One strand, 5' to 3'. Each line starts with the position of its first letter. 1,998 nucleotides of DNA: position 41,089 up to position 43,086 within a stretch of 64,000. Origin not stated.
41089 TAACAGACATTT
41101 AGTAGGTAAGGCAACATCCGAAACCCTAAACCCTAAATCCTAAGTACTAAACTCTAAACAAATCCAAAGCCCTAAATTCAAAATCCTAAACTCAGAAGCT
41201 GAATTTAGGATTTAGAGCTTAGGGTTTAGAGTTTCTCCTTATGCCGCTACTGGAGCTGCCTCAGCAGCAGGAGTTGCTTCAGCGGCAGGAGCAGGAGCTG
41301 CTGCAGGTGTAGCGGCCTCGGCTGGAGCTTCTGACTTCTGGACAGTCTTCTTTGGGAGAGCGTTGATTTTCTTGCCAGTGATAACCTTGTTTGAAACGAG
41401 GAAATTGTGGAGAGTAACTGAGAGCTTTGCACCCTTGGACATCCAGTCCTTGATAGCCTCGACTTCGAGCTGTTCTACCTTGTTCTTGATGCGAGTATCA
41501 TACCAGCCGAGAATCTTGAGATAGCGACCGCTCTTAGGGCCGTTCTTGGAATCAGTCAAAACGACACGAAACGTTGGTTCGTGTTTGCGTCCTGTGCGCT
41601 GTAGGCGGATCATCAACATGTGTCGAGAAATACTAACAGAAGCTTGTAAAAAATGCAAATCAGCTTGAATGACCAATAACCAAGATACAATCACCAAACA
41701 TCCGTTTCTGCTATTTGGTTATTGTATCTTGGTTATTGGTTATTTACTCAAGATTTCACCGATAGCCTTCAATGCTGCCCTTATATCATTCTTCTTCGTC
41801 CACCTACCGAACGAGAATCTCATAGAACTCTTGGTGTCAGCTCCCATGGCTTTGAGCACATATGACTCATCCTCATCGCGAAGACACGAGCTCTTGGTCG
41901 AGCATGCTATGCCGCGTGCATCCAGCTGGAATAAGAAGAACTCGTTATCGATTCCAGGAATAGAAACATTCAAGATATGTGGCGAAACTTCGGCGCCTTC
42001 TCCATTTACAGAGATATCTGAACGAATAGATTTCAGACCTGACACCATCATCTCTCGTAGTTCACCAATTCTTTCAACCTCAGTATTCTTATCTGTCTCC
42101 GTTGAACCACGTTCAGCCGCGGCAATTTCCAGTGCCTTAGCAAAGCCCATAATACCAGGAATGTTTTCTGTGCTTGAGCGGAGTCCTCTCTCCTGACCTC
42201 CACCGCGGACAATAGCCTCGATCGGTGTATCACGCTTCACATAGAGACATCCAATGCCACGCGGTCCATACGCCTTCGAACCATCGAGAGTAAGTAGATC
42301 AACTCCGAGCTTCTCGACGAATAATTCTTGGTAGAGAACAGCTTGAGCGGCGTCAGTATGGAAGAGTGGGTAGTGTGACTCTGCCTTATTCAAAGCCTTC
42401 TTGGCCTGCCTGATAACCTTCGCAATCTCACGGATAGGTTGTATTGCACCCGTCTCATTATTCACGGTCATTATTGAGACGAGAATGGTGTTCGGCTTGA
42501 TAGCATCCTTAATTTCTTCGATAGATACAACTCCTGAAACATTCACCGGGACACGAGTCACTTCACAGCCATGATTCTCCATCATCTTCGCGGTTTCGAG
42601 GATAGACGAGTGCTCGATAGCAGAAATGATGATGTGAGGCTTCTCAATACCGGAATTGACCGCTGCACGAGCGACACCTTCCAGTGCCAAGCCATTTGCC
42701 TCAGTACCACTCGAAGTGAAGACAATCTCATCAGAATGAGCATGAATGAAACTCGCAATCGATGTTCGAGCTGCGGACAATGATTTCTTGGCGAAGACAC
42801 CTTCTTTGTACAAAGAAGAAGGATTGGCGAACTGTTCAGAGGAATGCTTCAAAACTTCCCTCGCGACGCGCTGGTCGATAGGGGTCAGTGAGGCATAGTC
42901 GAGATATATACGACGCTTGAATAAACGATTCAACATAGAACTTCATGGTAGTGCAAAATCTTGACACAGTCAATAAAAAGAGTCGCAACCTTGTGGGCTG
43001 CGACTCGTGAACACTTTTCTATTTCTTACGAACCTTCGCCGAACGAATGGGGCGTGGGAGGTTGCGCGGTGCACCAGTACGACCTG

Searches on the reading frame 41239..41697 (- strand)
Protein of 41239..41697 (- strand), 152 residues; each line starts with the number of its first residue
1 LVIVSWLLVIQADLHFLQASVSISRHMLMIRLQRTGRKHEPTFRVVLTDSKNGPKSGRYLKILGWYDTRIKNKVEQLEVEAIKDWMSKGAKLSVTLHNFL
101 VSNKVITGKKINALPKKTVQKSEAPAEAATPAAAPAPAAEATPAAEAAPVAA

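Call 53: search_protein_families(library=pfam, proteins=[window:41239-41697:-], max_evalue=0.00001)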
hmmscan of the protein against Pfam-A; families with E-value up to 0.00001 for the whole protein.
window:41239-41697:- (152 aa): 1 family
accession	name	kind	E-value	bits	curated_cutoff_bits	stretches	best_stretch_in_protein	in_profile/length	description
PF00886.24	Ribosomal_S16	-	5.8e-13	49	27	1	34-93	1-62/62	Ribosomal protein S16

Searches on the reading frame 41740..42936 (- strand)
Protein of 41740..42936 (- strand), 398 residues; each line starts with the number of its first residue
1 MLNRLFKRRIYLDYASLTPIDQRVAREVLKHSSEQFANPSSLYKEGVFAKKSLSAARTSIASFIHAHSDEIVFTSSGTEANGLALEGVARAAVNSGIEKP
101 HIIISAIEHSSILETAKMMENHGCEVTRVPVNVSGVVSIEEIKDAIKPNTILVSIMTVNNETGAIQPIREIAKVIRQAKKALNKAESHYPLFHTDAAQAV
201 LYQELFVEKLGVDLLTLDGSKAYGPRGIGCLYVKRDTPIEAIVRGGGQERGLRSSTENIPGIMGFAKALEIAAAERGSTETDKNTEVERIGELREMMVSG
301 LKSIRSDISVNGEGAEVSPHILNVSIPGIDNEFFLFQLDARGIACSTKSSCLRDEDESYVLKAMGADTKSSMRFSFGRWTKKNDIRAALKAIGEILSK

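Call 53: search_protein_families(library=pfam, proteins=[window:41740-42936:-], max_evalue=0.00001)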
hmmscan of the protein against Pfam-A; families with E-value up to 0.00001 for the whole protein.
window:41740-42936:- (398 aa): 3 families
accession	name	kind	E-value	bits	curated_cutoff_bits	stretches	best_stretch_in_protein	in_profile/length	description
PF00266.25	Aminotran_5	-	1.2e-61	209.3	21.5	1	10-386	1-369/371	Aminotransferase class-V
PF00155.27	Aminotran_1_2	-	3.9e-09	36.6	19.7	1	54-390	45-359/361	Aminotransferase class I and II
PF01212.27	Beta_elim_lyase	-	8.9e-07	28.9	27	1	69-180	48-160/288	Beta-eliminating lyase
